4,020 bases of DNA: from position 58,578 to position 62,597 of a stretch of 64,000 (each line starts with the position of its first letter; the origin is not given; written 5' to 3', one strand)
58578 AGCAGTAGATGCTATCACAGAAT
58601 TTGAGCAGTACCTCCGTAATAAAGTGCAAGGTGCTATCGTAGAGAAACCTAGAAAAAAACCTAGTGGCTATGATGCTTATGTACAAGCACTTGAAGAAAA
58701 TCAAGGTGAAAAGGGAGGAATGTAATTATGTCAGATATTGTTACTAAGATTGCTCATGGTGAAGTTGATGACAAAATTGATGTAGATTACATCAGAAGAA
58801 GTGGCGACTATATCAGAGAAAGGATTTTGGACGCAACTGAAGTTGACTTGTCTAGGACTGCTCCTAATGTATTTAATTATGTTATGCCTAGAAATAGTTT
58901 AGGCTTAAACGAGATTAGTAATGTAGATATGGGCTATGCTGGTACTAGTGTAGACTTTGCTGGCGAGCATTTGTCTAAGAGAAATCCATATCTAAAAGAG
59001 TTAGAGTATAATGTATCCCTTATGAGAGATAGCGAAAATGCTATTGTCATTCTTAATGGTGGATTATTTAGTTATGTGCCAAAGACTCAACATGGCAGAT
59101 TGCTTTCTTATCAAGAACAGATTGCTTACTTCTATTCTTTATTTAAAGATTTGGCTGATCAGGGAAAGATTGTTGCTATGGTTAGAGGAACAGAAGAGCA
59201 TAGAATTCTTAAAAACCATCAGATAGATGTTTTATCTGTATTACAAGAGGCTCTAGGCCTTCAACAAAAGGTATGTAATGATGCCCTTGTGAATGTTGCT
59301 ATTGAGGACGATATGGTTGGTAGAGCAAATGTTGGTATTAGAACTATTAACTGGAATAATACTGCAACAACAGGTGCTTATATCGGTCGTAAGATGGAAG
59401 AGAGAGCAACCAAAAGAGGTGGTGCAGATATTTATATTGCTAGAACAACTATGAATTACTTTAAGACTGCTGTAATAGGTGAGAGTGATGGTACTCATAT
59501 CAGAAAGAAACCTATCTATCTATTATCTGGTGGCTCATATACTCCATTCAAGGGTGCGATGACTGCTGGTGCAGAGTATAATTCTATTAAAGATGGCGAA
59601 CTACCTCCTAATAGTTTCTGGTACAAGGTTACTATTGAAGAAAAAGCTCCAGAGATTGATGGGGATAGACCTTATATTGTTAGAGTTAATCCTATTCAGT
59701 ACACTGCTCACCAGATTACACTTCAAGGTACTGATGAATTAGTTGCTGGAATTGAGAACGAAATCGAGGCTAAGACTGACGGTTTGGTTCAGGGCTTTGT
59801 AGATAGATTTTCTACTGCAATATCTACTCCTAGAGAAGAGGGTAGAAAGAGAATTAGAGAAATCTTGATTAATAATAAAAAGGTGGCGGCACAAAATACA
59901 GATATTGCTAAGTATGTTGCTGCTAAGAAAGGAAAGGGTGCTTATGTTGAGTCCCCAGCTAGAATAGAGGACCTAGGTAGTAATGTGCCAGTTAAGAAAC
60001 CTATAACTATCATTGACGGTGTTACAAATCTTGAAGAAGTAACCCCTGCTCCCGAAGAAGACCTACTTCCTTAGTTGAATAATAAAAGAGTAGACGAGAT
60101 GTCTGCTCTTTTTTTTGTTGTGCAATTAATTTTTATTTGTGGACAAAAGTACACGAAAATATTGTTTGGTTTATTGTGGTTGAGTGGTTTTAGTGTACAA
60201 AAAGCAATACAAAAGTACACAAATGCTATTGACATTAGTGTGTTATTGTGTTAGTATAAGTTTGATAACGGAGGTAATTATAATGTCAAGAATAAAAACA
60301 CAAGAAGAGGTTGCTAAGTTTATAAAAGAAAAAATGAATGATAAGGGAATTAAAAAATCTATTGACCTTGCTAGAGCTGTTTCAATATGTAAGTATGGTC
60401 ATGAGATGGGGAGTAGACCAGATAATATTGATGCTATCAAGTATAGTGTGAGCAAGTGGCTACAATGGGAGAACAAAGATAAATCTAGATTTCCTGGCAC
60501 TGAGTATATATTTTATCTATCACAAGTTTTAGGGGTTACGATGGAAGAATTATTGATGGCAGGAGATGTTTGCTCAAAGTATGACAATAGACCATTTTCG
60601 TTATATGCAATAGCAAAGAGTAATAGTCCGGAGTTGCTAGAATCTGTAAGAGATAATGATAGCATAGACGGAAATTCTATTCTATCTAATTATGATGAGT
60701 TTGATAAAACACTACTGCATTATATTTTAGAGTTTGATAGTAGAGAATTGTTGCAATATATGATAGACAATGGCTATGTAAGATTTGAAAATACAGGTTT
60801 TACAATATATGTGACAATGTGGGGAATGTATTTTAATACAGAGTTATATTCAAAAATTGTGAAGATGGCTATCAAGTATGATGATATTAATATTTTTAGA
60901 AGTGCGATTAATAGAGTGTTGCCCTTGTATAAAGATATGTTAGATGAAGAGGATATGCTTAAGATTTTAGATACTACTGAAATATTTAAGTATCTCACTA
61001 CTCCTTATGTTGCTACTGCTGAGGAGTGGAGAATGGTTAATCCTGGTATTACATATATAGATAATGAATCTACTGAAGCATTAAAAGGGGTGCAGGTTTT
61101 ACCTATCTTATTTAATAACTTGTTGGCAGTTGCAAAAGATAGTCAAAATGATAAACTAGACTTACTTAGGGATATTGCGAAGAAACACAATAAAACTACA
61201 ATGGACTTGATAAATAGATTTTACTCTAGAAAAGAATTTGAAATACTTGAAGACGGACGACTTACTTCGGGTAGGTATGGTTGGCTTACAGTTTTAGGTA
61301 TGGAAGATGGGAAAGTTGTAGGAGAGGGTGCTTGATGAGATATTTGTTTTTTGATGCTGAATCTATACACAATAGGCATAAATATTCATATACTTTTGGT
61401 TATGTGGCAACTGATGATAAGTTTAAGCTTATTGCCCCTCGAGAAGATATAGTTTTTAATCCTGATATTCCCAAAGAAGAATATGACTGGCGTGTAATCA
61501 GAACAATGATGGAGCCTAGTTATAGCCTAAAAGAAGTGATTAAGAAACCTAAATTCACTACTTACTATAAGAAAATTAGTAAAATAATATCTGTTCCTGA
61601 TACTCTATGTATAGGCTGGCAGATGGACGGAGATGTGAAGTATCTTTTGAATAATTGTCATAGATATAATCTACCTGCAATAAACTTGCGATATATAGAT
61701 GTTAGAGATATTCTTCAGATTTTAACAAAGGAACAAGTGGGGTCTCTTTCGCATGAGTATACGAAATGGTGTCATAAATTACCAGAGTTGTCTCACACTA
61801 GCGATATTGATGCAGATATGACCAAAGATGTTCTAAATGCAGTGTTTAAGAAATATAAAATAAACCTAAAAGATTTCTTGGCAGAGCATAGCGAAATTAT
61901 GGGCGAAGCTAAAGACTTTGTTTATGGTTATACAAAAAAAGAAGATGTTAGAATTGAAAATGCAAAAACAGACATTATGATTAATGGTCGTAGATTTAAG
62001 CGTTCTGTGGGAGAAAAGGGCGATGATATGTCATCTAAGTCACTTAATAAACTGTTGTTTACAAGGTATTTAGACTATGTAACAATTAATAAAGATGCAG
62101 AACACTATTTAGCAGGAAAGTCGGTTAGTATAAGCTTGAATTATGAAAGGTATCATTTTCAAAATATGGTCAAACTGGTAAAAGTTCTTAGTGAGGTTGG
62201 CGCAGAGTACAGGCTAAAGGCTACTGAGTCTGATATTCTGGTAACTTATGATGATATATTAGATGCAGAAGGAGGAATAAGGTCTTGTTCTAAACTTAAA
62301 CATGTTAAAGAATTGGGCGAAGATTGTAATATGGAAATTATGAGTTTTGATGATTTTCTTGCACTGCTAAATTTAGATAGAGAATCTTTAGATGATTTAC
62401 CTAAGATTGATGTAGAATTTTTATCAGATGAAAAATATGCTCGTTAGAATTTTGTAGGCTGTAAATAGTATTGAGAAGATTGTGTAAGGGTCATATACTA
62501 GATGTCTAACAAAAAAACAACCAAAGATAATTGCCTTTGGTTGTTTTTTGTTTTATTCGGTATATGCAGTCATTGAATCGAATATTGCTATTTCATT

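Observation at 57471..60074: Active/inactive metallophosphoesterase paralog pair under a near-consensus promoter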

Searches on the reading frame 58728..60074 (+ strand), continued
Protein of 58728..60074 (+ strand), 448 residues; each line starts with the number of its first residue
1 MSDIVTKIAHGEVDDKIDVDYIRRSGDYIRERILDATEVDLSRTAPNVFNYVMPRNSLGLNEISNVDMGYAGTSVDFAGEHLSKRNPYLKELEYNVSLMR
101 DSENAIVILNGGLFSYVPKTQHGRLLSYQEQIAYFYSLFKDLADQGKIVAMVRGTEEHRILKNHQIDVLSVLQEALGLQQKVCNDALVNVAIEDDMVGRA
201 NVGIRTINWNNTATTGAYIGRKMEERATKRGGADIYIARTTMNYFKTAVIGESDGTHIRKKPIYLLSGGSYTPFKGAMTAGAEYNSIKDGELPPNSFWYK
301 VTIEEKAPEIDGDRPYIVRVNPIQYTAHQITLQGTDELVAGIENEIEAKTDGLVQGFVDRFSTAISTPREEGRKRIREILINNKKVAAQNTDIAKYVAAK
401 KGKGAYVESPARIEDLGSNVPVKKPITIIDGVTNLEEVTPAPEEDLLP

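Call 74: search_protein_families(library=pfam, proteins=[L042:5810-6670:+, L042:5150-5629:-, L042:9618-10397:+, L042:10478-11158:-, L042:11313-12101:-, L038:4857-5384:+, L038:12106-12858:+, L040:3070-4014:+, L040:4021-5478:+, L040:2704-2946:+], max_evalue=0.01)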
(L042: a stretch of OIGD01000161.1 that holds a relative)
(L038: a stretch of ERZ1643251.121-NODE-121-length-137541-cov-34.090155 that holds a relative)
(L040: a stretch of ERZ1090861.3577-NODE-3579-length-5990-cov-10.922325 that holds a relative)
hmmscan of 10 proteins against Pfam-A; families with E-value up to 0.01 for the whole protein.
L042:5810-6670:+ (287 aa): 6 families
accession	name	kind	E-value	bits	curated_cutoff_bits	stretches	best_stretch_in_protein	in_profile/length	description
PF04002.20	RadC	-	2.2e-30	105.5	22.1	1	124-236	8-120/121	RadC-like JAB domain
PF12826.13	HHH_2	-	1e-05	26.1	27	1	58-96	15-53/64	Helix-hairpin-helix motif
PF14520.12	HHH_5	-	5.1e-05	24.1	27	1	58-91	14-48/57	Helix-hairpin-helix domain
PF14464.11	Prok-JAB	-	0.0013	19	25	1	174-215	60-101/114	Prokaryotic homologs of the JAB domain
PF20582.4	UPF0758_N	-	0.0021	18.5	27.1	1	22-89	8-74/77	UPF0758 N-terminal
PF00633.29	HHH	-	0.003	17.8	24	1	69-92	2-25/30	Helix-hairpin-helix motif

L042:5150-5629:- (159 aa): 2 families
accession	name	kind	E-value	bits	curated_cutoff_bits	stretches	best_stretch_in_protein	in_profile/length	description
PF02075.23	RuvC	-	4.2e-51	173.2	22.2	1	2-150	1-148/148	Crossover junction endodeoxyribonuclease RuvC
PF24132.1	DUF7399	-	0.007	17.2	27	0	25-69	57-101/134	Family of unknown function (DUF7399)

L042:9618-10397:+ (260 aa): 3 families
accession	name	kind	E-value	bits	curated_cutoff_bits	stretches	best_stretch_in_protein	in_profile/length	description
PF01522.26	Polysacc_deac_1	-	2.1e-32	112.1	23.1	1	71-193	2-123/124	Polysaccharide deacetylase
PF10096.14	DUF2334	-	2.8e-05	24.2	26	1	117-197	52-146/203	Uncharacterized protein conserved in bacteria (DUF2334)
PF03065.20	Glyco_hydro_57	-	7.3e-05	22.6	21.2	1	78-195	67-170/291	Glycosyl hydrolase family 57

L042:10478-11158:- (226 aa): 6 families
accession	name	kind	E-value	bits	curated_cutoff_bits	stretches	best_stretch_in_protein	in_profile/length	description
PF02224.24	Cytidylate_kin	-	1e-68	231.6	26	1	9-223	1-209/211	Cytidylate kinase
PF13189.12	Cytidylate_kin2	-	1.8e-12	48.2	28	1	8-181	1-146/176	Cytidylate kinase-like family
PF13238.12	AAA_18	-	2.9e-08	34.7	29.4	1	9-180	1-125/128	AAA domain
PF13207.12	AAA_17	-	4.7e-06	27.4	27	1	13-68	2-61/136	AAA domain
PF00406.28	ADK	-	0.0015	19.1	26.8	1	13-45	3-35/151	Adenylate kinase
PF01712.25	dNK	-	0.0015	18.7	27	1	9-158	1-135/203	Deoxynucleoside kinase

L042:11313-12101:- (262 aa): 4 families
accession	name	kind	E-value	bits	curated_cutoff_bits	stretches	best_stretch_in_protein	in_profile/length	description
PF00575.29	S1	-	1.1e-23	83.8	22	2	186-256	3-74/74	S1 RNA binding domain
PF23459.1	S1_RRP5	-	3.2e-06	28.1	27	0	191-254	7-71/72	RRP5 S1 domain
PF21710.3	Spt6_S1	-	0.00015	22.4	27.5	0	195-257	24-88/91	Spt6, S1/OB domain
PF13509.12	S1_2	-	0.0005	20.6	21.8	0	189-220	3-35/61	S1 domain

L038:4857-5384:+ (176 aa): 2 families
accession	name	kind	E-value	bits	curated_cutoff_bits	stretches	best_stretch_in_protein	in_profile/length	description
PF13353.11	Fer4_12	-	8.2e-49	165.9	22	1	26-161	1-137/137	4Fe-4S single cluster domain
PF04055.27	Radical_SAM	-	9.5e-07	29.6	29.5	1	38-110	5-74/166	Radical SAM superfamily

L038:12106-12858:+ (251 aa): 0 families

L040:3070-4014:+ (315 aa): 4 families
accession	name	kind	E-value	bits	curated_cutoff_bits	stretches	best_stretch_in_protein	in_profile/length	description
PF01381.28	HTH_3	-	1.9e-09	37.9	23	1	14-60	8-54/55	Helix-turn-helix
PF12844.13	HTH_19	-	0.0001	22.6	30.2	1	15-65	12-62/64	Helix-turn-helix domain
PF13560.12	HTH_31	-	0.0073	17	27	0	14-50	13-50/64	Helix-turn-helix domain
PF13443.12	HTH_26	-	0.0096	16.6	22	0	15-57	10-53/63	Cro/C1-type HTH DNA-binding domain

L040:4021-5478:+ (486 aa): 3 families
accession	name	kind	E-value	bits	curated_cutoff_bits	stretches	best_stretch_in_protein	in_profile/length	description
PF13328.12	HD_4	-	3.7e-24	85.7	27.2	1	30-179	1-143/156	HD domain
PF02824.27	TGS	-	5.9e-11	42.7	22.2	1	388-446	1-57/60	TGS domain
PF01966.28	HD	-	0.00061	20.5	22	1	50-157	2-113/116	HD domain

L040:2704-2946:+ (81 aa): 5 families
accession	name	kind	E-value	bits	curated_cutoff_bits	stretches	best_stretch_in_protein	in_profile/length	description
PF09297.16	Zn_ribbon_NUD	-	0.00024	21.2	24.8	1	28-44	3-19/32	NADH pyrophosphatase zinc ribbon domain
PF06093.19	Spt4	-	0.00038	20.9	25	1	14-65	4-54/77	Spt4/RpoE2 zinc finger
PF04828.22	GFA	-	0.00042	20.8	24.3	1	25-77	68-114/115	Glutathione-dependent formaldehyde-activating enzyme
PF14803.11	Zn_ribbon_Nudix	-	0.0043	17.4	25.6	0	29-48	1-20/34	Nudix N-terminal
PF24144.1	Phage_tudor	-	0.0071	16.7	27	1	56-80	34-58/90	Phage tudor domain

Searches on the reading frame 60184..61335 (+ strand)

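Call 3: search_protein_families(library=pfam, proteins=[window:60184-61335:+], max_evalue=0.1)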
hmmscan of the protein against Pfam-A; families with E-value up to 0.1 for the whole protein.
window:60184-61335:+ (383 aa): 1 family
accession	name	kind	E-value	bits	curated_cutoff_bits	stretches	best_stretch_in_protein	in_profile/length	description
PF12796.13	Ank_2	-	0.077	14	27.3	0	146-208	7-63/90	Ankyrin repeats (3 copies)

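Call 4: search_protein_families(library=phrogs, proteins=[window:60184-61335:+], max_evalue=0.1)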
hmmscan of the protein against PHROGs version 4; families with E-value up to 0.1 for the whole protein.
window:60184-61335:+ (383 aa): 1 family
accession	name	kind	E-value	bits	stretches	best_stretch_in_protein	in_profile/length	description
phrog_30244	-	unknown function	0.0068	17.6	1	296-351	39-93/94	-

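Call 10: search_protein_families(library=ncbifam, proteins=[window:60184-61335:+], max_evalue=0.1)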
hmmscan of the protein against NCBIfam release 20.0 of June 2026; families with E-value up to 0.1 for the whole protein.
window:60184-61335:+ (383 aa): 1 family
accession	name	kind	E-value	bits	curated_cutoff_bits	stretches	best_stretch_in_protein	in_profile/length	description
TIGR01902.1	dapE-lys-deAc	subfamily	0.053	12.7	163.1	1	31-67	7-43/340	N-acetyl-ornithine/N-acetyl-lysine deacetylase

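Call 11: search_protein_families(library=padloc, proteins=[window:60184-61335:+], max_evalue=0.1)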
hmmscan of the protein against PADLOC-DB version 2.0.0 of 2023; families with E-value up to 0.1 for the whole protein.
window:60184-61335:+ (383 aa): 0 families

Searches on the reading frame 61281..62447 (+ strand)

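Call 3: search_protein_families(library=pfam, proteins=[window:61281-62447:+], max_evalue=0.1)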
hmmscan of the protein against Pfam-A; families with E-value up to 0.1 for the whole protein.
window:61281-62447:+ (388 aa): 1 family
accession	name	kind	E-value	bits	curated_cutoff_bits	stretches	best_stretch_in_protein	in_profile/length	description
PF08593.16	Mug135_C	-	0.025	15.3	23.8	1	163-195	28-59/82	Mug135-like, C-terminal domain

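Call 4: search_protein_families(library=phrogs, proteins=[window:61281-62447:+], max_evalue=0.1)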
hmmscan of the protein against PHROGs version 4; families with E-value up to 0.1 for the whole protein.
window:61281-62447:+ (388 aa): 1 family
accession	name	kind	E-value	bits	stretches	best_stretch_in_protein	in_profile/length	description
phrog_18237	-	unknown function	0.029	15.5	0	209-255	23-67/75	-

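Call 10: search_protein_families(library=ncbifam, proteins=[window:61281-62447:+], max_evalue=0.1)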
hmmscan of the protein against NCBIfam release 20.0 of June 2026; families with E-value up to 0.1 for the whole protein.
window:61281-62447:+ (388 aa): 2 families
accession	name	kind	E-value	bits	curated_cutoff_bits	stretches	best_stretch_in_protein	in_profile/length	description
NF002179.0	PRK01022.2-2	equivalog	0.022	14.5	310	1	82-139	14-70/183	hypothetical protein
TIGR02495.1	NrdG2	equivalog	0.037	13.4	131.15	1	243-330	93-177/193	anaerobic ribonucleoside-triphosphate reductase activating protein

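Call 11: search_protein_families(library=padloc, proteins=[window:61281-62447:+], max_evalue=0.1)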
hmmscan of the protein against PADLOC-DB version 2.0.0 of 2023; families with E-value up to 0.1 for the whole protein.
window:61281-62447:+ (388 aa): 0 families
